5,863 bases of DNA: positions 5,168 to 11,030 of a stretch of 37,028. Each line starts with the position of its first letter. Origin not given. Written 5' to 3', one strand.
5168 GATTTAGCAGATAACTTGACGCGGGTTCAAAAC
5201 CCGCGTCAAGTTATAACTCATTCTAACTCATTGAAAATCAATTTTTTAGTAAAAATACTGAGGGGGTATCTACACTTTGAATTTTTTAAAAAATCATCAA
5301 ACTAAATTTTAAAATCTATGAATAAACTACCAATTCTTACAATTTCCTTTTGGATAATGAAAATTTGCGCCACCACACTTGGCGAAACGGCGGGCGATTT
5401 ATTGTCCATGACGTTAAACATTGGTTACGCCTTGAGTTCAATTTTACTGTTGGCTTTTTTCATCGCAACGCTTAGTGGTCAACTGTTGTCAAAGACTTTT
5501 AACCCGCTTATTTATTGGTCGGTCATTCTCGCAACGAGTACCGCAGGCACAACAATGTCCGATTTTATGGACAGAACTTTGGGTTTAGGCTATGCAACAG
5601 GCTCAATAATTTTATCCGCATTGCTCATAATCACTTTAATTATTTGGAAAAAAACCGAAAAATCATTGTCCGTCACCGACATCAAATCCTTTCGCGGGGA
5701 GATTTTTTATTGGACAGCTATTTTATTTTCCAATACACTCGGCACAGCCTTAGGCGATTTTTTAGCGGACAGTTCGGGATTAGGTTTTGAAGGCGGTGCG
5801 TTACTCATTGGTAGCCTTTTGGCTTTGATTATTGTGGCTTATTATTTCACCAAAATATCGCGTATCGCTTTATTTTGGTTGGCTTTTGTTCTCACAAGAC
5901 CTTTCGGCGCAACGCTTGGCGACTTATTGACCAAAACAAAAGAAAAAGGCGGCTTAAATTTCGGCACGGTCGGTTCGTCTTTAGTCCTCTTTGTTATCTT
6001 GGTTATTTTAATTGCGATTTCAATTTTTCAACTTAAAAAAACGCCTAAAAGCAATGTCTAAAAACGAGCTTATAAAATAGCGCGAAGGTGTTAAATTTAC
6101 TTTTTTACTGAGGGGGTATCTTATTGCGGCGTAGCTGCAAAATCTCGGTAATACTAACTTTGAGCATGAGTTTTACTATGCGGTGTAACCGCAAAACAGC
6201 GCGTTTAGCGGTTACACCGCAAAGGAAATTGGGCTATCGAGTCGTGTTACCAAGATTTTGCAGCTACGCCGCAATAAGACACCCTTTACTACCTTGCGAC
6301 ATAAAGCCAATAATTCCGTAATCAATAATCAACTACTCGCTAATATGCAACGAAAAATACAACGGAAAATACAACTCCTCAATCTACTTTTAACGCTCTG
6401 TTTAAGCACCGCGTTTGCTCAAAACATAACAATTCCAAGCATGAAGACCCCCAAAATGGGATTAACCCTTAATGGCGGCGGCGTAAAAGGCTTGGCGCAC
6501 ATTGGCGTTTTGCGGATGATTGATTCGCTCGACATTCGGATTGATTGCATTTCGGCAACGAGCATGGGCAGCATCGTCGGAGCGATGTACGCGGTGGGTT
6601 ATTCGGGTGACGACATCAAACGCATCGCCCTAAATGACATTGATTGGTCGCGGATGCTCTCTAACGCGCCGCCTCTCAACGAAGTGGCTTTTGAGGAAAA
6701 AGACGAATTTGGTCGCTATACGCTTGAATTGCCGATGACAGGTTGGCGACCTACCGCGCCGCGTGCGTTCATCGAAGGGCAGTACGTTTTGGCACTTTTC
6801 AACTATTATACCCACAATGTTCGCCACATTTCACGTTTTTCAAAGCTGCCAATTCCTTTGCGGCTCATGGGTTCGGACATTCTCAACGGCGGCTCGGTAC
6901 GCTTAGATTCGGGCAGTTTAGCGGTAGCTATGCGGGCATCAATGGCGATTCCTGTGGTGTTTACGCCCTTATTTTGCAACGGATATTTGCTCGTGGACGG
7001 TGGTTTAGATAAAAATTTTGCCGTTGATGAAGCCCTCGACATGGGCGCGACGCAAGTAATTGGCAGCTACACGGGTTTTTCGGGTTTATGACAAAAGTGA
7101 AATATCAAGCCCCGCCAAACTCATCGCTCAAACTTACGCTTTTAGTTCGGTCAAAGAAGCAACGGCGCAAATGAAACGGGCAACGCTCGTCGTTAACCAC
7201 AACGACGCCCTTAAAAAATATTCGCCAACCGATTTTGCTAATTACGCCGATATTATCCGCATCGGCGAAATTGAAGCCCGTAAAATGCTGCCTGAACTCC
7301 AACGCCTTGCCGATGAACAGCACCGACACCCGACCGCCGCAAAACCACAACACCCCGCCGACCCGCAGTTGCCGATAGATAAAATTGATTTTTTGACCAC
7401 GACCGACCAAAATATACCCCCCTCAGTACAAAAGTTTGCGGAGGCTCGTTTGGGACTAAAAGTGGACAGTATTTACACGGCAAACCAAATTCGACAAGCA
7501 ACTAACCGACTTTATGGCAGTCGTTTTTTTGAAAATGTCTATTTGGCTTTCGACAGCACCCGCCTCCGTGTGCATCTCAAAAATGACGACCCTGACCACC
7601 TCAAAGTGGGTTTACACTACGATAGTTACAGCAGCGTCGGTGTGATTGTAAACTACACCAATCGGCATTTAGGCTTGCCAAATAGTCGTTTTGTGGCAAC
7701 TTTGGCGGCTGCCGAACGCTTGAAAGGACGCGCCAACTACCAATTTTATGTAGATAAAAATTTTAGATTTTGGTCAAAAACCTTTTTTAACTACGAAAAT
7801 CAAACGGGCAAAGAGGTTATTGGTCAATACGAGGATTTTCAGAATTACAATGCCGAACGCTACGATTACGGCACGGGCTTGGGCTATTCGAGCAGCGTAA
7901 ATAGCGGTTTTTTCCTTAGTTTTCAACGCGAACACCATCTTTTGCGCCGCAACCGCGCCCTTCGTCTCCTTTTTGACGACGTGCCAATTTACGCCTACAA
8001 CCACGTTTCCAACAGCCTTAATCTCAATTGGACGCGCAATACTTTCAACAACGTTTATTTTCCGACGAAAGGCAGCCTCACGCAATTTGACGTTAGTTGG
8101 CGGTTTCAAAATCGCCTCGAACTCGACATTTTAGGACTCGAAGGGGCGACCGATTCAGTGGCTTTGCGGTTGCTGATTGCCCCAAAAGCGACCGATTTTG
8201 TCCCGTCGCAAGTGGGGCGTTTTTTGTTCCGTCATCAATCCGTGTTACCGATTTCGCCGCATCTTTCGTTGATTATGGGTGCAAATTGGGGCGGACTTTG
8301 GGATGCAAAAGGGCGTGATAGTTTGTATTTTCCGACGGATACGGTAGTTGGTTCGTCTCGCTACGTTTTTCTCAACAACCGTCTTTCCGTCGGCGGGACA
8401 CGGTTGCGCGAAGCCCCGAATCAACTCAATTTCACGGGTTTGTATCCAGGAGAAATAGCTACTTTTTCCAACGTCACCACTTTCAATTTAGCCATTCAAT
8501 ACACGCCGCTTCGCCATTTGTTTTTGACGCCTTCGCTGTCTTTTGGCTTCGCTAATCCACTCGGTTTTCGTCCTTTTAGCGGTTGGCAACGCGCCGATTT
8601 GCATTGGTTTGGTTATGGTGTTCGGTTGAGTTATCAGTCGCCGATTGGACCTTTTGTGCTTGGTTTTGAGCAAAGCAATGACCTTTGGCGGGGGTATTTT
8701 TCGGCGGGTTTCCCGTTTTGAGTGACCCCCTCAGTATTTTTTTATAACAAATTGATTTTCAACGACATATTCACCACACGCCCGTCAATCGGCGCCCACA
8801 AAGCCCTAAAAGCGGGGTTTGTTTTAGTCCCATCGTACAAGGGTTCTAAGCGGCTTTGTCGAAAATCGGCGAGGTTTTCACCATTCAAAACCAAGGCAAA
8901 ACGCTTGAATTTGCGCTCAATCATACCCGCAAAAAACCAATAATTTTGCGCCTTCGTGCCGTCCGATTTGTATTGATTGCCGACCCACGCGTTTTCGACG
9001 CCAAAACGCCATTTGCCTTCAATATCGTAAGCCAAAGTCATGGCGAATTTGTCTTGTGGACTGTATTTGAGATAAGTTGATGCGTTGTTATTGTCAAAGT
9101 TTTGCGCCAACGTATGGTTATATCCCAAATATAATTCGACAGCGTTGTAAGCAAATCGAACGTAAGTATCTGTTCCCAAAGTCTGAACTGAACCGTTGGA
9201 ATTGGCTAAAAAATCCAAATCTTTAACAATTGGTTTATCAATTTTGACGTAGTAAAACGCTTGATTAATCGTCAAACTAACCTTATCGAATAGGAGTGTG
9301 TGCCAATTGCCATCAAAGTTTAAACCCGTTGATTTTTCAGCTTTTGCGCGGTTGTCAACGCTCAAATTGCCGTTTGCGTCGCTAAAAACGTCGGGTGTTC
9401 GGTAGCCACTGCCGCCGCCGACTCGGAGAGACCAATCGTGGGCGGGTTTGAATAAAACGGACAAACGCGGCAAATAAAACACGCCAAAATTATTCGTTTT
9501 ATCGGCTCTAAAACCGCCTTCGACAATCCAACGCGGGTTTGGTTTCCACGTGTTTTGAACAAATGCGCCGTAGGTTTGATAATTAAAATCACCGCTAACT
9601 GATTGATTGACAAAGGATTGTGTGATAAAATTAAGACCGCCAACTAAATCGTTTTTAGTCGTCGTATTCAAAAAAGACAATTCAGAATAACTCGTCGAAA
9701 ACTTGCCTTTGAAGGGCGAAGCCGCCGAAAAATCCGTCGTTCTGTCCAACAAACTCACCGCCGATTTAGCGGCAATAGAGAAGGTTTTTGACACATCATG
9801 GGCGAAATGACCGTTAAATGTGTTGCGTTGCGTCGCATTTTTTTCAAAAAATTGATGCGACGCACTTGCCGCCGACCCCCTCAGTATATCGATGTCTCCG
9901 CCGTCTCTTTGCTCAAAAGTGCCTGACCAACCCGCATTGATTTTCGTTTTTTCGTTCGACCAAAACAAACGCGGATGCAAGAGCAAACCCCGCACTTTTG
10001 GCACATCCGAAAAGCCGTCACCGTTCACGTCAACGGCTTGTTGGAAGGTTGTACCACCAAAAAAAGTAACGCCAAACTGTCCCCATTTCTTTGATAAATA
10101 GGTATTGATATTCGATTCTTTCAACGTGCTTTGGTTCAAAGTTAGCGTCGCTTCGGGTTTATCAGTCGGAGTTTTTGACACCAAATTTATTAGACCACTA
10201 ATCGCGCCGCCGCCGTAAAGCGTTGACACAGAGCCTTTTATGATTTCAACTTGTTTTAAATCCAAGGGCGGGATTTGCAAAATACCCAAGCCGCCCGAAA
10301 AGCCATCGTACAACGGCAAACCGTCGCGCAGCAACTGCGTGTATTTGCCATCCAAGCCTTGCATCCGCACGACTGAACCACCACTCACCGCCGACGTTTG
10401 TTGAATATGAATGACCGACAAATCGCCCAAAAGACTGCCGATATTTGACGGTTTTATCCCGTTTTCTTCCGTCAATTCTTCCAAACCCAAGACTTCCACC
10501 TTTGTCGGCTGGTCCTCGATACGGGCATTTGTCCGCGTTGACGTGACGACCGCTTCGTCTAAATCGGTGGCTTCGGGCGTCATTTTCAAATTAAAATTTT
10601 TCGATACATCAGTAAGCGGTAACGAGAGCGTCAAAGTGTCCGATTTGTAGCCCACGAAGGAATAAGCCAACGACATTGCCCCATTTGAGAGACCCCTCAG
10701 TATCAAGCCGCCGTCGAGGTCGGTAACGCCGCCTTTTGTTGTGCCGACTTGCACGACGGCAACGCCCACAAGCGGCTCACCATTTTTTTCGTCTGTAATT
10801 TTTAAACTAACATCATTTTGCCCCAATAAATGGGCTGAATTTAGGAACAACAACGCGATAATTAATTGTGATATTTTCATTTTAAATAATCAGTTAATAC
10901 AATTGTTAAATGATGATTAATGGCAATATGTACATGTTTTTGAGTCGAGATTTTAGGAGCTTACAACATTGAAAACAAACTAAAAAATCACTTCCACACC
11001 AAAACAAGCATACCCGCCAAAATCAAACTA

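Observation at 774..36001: Hyper-abundant oriented oligomer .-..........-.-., about one per kb on both strands: candidate DNA-uptake-type genomic signature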

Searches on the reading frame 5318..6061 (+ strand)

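Call 5: search_protein_families(library=pfam, proteins=[window:5318-6061:+])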
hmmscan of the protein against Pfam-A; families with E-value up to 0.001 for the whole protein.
window:5318-6061:+ (247 aa): 1 family
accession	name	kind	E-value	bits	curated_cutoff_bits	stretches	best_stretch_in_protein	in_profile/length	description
PF03988.17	DUF347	-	3.9e-62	206.7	28.2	4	65-115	1-51/52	Repeat of Unknown Function (DUF347)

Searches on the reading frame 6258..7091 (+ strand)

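Call 5: search_protein_families(library=pfam, proteins=[window:6258-7091:+])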
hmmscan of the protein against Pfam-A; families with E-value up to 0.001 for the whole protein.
window:6258-7091:+ (277 aa): 1 family
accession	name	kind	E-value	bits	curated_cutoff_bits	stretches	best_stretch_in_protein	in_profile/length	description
PF01734.28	Patatin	-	6.5e-25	88.9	27.7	1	69-260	1-191/191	Patatin-like phospholipase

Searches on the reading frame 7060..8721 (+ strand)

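Call 5: search_protein_families(library=pfam, proteins=[window:7060-8721:+])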
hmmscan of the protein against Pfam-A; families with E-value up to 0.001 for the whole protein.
window:7060-8721:+ (553 aa): 2 families
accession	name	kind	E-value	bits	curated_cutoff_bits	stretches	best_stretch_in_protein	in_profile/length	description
PF19143.6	Omp85_2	-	1.1e-06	28.7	23.1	1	170-349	4-190/351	OMP85 superfamily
PF01103.29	Omp85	-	4.6e-06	26.8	24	1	218-347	6-144/325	Omp85 superfamily domain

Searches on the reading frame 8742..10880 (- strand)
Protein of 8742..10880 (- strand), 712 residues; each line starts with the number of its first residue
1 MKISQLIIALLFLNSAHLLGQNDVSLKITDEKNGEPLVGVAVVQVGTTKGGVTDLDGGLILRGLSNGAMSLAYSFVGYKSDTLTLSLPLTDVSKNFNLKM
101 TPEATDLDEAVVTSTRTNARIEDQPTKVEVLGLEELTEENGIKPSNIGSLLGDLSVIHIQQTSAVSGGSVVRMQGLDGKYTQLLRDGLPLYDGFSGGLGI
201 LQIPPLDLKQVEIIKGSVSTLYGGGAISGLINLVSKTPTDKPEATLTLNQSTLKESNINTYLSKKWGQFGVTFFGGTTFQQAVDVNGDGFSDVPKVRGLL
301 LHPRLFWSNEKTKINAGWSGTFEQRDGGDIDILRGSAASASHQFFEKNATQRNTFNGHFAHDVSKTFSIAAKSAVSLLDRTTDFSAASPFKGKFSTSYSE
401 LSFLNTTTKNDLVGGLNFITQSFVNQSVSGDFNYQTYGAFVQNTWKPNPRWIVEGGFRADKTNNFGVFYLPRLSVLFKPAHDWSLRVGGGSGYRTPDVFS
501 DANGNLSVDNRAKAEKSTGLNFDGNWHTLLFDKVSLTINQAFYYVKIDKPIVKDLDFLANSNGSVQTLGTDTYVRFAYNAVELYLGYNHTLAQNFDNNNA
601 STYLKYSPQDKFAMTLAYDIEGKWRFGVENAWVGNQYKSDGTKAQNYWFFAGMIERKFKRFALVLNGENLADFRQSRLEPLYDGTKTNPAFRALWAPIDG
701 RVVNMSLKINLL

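Call 5: search_protein_families(library=pfam, proteins=[window:8742-10880:-])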
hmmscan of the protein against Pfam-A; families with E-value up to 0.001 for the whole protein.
window:8742-10880:- (712 aa): 4 families
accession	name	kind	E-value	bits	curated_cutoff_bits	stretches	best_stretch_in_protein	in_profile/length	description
PF00593.30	TonB_dep_Rec_b-barrel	-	2.4e-20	74.2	27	1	273-670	28-436/436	TonB dependent receptor-like, beta-barrel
PF07715.20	Plug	-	6.2e-16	59.3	23.9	1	121-229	2-106/107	TonB-dependent Receptor Plug Domain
PF13715.12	CarbopepD_reg_2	-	5.2e-15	55.7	32.2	1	27-112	4-88/88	CarboxypepD_reg-like domain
PF13620.12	CarboxypepD_reg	-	2.4e-07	31.4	32.3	1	24-92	2-74/82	Carboxypeptidase regulatory-like domain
